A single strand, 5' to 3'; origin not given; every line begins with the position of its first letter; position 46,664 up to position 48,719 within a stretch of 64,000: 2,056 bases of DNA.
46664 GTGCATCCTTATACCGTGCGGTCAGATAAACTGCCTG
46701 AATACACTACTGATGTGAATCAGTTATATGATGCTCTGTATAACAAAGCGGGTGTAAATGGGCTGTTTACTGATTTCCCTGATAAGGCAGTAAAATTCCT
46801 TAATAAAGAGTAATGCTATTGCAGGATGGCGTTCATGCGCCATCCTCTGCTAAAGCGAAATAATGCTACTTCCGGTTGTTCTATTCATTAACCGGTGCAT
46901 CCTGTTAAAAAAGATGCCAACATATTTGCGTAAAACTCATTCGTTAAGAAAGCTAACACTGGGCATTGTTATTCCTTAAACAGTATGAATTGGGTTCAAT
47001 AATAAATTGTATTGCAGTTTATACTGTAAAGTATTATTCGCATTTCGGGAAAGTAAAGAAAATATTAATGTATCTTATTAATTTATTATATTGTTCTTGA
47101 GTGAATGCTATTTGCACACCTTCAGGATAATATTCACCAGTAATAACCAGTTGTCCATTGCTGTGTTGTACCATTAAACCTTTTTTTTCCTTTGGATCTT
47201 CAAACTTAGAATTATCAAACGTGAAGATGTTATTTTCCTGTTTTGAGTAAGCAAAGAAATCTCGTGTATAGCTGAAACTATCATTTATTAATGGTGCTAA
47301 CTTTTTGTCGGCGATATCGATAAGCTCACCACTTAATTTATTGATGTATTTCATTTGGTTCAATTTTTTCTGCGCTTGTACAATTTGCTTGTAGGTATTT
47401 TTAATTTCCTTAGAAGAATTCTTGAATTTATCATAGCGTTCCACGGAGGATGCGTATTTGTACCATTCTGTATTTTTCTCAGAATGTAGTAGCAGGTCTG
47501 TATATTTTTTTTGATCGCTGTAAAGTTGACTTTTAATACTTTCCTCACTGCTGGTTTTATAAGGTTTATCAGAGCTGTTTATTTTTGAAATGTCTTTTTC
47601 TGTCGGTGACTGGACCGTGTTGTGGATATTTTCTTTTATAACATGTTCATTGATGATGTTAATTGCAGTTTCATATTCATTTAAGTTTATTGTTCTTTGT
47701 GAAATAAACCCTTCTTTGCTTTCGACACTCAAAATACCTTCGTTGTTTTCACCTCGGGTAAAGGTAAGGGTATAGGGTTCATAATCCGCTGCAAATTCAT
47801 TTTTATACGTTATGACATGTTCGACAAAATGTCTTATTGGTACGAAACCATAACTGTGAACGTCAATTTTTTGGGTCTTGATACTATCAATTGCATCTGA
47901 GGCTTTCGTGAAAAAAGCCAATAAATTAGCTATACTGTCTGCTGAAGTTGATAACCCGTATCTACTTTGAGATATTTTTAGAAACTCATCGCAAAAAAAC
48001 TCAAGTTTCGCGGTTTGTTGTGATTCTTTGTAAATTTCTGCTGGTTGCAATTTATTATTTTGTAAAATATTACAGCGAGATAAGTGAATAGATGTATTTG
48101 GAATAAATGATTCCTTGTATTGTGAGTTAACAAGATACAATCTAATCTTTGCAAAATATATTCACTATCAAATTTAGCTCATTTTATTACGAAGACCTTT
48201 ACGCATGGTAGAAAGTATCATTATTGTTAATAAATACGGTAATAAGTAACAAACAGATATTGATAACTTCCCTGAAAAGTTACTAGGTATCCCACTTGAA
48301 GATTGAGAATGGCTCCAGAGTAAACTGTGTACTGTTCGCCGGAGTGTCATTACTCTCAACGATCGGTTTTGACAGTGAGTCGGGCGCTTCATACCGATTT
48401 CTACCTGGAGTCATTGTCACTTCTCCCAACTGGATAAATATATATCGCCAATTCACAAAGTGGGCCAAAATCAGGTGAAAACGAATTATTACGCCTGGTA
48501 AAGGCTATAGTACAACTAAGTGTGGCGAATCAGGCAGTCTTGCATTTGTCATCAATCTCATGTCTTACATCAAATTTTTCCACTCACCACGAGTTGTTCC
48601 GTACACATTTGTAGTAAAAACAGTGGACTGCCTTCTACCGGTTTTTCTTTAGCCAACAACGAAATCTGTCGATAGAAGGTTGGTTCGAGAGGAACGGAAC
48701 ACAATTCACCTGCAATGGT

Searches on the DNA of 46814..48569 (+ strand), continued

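Call 27: get_annotated_region(hit=H9, flank=1000)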
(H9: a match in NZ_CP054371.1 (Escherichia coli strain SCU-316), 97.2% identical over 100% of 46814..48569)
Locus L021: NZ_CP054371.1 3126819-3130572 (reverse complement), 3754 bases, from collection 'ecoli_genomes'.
description: Escherichia coli strain SCU-316 chromosome, complete genome
organism: Escherichia coli strain SCU-316 (NCBI taxid 562)
replicon: chromosome; assembly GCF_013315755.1
host: Homo sapiens; source: rectal swab from healthy college student; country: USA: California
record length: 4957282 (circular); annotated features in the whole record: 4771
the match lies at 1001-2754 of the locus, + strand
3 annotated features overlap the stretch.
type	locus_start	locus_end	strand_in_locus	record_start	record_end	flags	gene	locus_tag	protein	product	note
CDS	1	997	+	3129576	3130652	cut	glpQ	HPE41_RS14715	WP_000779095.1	glycerophosphodiester phosphodiesterase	-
CDS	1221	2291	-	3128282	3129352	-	-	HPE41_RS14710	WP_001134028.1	hypothetical protein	-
CDS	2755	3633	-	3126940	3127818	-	-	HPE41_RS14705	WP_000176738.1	LysR family transcriptional regulator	-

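Call 28: get_annotated_region(hit=H18, flank=1000)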
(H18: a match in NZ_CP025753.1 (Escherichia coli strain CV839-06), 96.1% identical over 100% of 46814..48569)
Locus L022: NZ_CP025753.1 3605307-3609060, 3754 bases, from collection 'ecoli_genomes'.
description: Escherichia coli strain CV839-06 chromosome, complete genome
organism: Escherichia coli strain CV839-06 (NCBI taxid 562)
replicon: chromosome; assembly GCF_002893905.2
host: -; source: intestine membrane of a diarrheic piglet; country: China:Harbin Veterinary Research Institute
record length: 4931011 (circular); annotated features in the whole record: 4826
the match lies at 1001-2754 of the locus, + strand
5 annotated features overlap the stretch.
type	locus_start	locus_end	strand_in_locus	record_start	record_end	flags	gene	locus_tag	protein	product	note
CDS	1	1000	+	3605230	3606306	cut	glpQ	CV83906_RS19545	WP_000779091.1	glycerophosphodiester phosphodiesterase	-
CDS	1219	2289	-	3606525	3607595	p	-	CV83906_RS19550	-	hypothetical protein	frameshifted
CDS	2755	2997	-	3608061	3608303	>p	-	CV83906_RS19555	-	LysR family transcriptional regulator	incomplete; partial in the middle of a contig; missing N-terminus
CDS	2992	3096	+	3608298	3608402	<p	-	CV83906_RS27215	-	hypothetical protein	incomplete; partial in the middle of a contig; missing N-terminus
CDS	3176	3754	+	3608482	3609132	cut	inaA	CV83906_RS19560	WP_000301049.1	lipopolysaccharide kinase InaA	-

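Call 29: get_annotated_region(hit=H20, flank=1000)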
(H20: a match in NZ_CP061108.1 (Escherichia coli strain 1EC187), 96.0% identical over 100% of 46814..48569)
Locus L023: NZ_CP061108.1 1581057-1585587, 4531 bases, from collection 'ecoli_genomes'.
description: Escherichia coli strain 1EC187 chromosome, complete genome
organism: Escherichia coli strain 1EC187 (NCBI taxid 562)
replicon: chromosome; assembly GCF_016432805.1
host: Homo sapiens; source: -; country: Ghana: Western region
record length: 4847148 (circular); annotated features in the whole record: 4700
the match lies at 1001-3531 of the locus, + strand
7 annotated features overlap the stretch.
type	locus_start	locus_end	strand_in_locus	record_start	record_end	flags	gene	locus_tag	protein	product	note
CDS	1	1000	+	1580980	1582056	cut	glpQ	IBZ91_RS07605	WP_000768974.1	glycerophosphodiester phosphodiesterase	-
CDS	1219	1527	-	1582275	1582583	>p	-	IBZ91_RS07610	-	hypothetical protein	incomplete; partial in the middle of a contig; missing N-terminus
CDS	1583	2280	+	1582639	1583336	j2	-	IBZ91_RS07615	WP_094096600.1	IS1-like element IS1A family transposase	programmed frameshift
CDS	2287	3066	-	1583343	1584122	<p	-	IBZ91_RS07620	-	hypothetical protein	frameshifted; incomplete; partial in the middle of a contig; missing C-terminus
CDS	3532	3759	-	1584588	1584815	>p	-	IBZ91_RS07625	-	LysR family transcriptional regulator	incomplete; partial in the middle of a contig; missing N-terminus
CDS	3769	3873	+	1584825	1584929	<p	-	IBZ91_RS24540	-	hypothetical protein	incomplete; partial in the middle of a contig; missing N-terminus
CDS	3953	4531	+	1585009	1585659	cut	inaA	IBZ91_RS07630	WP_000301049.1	lipopolysaccharide kinase InaA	-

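Call 30: get_annotated_region(hit=H45, flank=1000)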
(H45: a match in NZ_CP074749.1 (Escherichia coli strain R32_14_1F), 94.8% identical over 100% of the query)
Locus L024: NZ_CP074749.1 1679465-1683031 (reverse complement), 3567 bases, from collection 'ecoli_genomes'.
description: Escherichia coli strain R32_14_1F chromosome, complete genome
organism: Escherichia coli strain R32_14_1F (NCBI taxid 562)
replicon: chromosome; assembly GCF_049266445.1
host: goat; source: missing; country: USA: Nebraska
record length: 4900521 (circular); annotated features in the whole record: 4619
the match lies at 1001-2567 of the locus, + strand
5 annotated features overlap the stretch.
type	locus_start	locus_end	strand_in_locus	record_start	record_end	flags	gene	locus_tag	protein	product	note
CDS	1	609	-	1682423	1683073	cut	inaA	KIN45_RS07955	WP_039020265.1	lipopolysaccharide kinase InaA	-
CDS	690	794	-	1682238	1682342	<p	-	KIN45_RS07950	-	hypothetical protein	incomplete; partial in the middle of a contig; missing N-terminus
CDS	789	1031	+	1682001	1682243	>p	-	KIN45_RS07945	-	LysR family transcriptional regulator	incomplete; partial in the middle of a contig; missing N-terminus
CDS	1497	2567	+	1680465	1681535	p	-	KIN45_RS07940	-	hypothetical protein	frameshifted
CDS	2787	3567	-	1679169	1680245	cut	glpQ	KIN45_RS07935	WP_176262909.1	glycerophosphodiester phosphodiesterase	-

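Call 31: get_annotated_region(hit=H49, flank=1000)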
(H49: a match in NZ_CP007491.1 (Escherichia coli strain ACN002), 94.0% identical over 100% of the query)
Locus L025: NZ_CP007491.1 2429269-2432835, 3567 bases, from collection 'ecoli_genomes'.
description: Escherichia coli strain ACN002 chromosome, complete genome
organism: Escherichia coli strain ACN002 (NCBI taxid 562)
replicon: chromosome; assembly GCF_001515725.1
host: -; source: -; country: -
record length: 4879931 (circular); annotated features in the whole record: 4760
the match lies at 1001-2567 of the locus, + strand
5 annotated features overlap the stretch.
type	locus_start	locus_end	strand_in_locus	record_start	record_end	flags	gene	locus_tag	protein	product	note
CDS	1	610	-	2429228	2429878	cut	inaA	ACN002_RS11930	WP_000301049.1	lipopolysaccharide kinase InaA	-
CDS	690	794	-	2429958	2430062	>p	-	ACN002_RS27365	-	hypothetical protein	incomplete; partial in the middle of a contig; missing N-terminus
CDS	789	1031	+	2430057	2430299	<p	-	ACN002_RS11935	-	LysR family transcriptional regulator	incomplete; partial in the middle of a contig; missing N-terminus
CDS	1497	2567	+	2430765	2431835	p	-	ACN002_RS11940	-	hypothetical protein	frameshifted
CDS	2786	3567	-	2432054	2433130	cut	glpQ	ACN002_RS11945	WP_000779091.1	glycerophosphodiester phosphodiesterase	-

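Call 32: get_annotated_region(hit=H43, flank=1000)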
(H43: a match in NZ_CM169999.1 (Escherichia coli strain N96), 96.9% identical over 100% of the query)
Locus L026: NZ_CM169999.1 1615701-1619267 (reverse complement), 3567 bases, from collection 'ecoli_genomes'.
description: Escherichia coli strain N96 chromosome, whole genome shotgun sequence
organism: Escherichia coli strain N96 (NCBI taxid 562)
replicon: chromosome; assembly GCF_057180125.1
host: Tibetan Pig; source: feces; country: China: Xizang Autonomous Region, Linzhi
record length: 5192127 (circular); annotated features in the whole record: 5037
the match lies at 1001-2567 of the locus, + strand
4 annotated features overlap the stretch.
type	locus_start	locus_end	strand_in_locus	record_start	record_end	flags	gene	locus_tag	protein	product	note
CDS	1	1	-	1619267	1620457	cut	-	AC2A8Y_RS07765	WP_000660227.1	MFS transporter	-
CDS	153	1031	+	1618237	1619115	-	-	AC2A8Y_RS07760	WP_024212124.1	LysR family transcriptional regulator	-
CDS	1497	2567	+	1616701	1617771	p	-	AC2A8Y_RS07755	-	hypothetical protein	frameshifted; internal stop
CDS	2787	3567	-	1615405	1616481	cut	glpQ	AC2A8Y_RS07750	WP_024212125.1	glycerophosphodiester phosphodiesterase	-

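Call 33: get_annotated_region(hit=H29, flank=1000)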
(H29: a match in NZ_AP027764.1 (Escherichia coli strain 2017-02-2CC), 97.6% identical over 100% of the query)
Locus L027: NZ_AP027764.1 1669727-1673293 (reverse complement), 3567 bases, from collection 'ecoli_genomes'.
description: Escherichia coli strain 2017-02-2CC chromosome, complete genome
organism: Escherichia coli strain 2017-02-2CC (NCBI taxid 562)
replicon: chromosome; assembly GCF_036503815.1
host: Homo sapiens; source: feces; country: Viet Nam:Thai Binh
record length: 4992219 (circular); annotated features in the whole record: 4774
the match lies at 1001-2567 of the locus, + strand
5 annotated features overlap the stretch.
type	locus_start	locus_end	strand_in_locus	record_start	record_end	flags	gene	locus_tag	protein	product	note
CDS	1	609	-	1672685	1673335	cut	inaA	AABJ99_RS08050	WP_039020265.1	lipopolysaccharide kinase InaA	-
CDS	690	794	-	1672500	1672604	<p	-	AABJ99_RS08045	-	hypothetical protein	incomplete; partial in the middle of a contig; missing N-terminus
CDS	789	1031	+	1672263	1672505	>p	-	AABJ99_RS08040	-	LysR family transcriptional regulator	incomplete; partial in the middle of a contig; missing N-terminus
CDS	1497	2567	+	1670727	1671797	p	-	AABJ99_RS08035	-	hypothetical protein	frameshifted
CDS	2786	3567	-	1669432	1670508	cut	glpQ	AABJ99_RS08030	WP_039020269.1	glycerophosphodiester phosphodiesterase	-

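Call 84: search_dna_similar(query=window:48141-48569:+, collection=plasmids, mode=distant, max_rows=10, max_evalue=0.01)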
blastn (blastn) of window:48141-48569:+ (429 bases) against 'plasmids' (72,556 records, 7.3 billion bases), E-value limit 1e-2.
Records with a match: 3; places in all: 4; records where one place covers at least 80% of the query: 1.
Best place of each record, by identity: 95-99% 1; 80-90% 2.
By first word of the organism name: Escherichia 3.
By predicted mobility (MOB-suite, as given by PLSDB): non-mobilizable 3.
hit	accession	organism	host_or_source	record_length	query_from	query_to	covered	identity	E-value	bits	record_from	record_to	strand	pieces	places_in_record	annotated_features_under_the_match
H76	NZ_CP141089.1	Escherichia coli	Homo sapiens,Infected Human Urine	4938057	1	429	100%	98.8%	0e+0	752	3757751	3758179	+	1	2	none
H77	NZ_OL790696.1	Escherichia coli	-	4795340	377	413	9%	89.2%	3e-3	50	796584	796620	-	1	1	none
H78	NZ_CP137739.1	Escherichia coli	mixed culture,pig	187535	377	413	9%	89.2%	3e-3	50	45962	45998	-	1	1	none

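Call 85: search_dna_similar(query=window:48141-48569:+, collection=phages, mode=distant, max_rows=10, max_evalue=0.01)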
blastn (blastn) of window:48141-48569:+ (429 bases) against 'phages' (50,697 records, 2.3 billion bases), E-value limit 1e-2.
No match.

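Call 88: search_dna_similar(query=window:48073-48133:-, collection=ecoli_genomes, mode=near, max_rows=8)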
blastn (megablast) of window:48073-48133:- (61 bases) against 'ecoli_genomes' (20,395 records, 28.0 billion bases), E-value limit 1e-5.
Records with a match: 1043; places in all: 1044; records where one place covers at least 80% of the query: 1043.
Genomes with a match: 1043 of 5426; with a place that covers at least 80% of the query: 1043. Places per genome that has any: lowest 1, median 1, highest 2. On chromosomes: 1044 places; on plasmids: 0.
Best place of each record, by identity: 95-99% 1043.
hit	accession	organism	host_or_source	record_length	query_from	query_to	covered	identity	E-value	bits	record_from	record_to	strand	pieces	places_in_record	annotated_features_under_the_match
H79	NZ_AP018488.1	Escherichia coli O157:H7 strain PV15-279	Homo sapiens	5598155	1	61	100%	98.4%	2e-21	108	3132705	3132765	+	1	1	hypothetical protein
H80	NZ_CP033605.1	Escherichia coli O157:H7 strain TR01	Cattle carcass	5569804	1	61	100%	98.4%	2e-21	108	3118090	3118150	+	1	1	hypothetical protein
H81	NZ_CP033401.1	Escherichia coli strain WCHEC020031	Homo sapiens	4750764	1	61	100%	98.4%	2e-21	108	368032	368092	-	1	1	hypothetical protein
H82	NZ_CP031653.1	Escherichia coli strain UK_Dog_Liverpool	dog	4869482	1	61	100%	98.4%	2e-21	108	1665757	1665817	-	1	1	hypothetical protein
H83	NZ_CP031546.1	Escherichia coli strain cq9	pig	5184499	1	61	100%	98.4%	2e-21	108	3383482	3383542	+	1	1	hypothetical protein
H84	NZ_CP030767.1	Escherichia coli strain 2017C-4109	missing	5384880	1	61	100%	98.4%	2e-21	108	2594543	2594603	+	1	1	hypothetical protein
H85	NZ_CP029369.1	Escherichia coli strain WCHEC035148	Sewage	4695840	1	61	100%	98.4%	2e-21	108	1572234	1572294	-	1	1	hypothetical protein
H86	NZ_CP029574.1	Escherichia coli strain DA33133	Homo sapiens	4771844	1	61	100%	98.4%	2e-21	108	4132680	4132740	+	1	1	hypothetical protein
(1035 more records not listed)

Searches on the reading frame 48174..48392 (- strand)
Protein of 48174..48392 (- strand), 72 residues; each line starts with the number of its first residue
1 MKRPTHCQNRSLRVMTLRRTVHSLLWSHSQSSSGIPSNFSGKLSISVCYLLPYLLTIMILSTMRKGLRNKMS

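Call 4: search_protein_families(library=pfam, proteins=[window:48174-48392:-], max_evalue=1)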
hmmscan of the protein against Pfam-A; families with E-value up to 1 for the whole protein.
window:48174-48392:- (72 aa): 0 families

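Call 13: list_cluster_members(proteins=[window:48177-48392:-, window:48286-48414:-, window:48286-48468:-, window:48296-48475:+])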
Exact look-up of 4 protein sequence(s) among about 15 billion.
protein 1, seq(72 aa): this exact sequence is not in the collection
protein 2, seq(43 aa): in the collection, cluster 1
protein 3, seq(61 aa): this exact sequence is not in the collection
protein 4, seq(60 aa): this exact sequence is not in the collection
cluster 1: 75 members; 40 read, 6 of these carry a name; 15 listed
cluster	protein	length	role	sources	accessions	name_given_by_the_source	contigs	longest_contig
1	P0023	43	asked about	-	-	hypothetical protein HmCmsJML284_02948 [Escherichia coli] | hypothetical protein | Uncharacterized protein n=4 Tax=Escherichia coli TaxID=562 RepID=A0A0K6DQ02_ECOLX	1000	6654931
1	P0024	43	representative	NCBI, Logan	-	-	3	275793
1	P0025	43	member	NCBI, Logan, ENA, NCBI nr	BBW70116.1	hypothetical protein THOESC010_15450 [Escherichia coli]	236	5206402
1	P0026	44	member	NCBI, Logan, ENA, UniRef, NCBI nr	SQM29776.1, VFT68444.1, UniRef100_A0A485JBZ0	Uncharacterised protein [Escherichia coli] | Uncharacterized protein n=1 Tax=Escherichia coli TaxID=562 RepID=A0A485JBZ0_ECOLX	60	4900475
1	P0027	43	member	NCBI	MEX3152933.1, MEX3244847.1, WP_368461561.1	hypothetical protein AB4P30_10020 [Escherichia coli]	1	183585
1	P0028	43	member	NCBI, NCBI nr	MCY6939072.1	hypothetical protein OYB09_03315 [Escherichia coli] | hypothetical protein [Escherichia coli]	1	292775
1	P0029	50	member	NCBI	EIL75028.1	hypothetical protein EC5761_04837, partial [Escherichia coli 576-1]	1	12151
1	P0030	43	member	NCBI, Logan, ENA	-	-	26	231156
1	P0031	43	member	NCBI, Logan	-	-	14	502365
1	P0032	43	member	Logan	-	-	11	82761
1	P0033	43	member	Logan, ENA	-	-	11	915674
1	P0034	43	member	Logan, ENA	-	-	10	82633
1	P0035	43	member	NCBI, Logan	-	-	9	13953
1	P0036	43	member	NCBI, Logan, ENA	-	-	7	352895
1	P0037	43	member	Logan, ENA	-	-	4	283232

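Call 43: find_homologous_proteins(query=window:48177-48392:-, max_evalue=10)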
Query seq(72 aa) (72 aa): 2 proteins with E <= 10 among 2 candidates.
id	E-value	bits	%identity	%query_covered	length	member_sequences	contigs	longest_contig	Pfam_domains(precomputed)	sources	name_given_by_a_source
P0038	5.0e-35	135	93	100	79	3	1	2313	-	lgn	-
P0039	3.5e-18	82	93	64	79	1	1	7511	-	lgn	-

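Call 68: search_protein_families(library=ncbifam, proteins=[window:48177-48392:-], max_evalue=10)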
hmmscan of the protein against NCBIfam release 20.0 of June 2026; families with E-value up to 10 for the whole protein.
seq(72 aa): 0 families

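Call 82: search_protein_families(library=padloc, proteins=[window:48177-48392:-], max_evalue=1)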
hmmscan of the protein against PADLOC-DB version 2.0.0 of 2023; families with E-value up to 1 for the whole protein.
seq(72 aa): 0 families

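Call 83: search_protein_families(library=phrogs, proteins=[window:48177-48392:-], max_evalue=1)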
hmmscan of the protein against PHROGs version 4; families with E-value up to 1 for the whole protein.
seq(72 aa): 1 family
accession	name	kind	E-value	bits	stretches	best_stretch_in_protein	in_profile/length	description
phrog_8543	-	unknown function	0.08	14.4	1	43-64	5-26/55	-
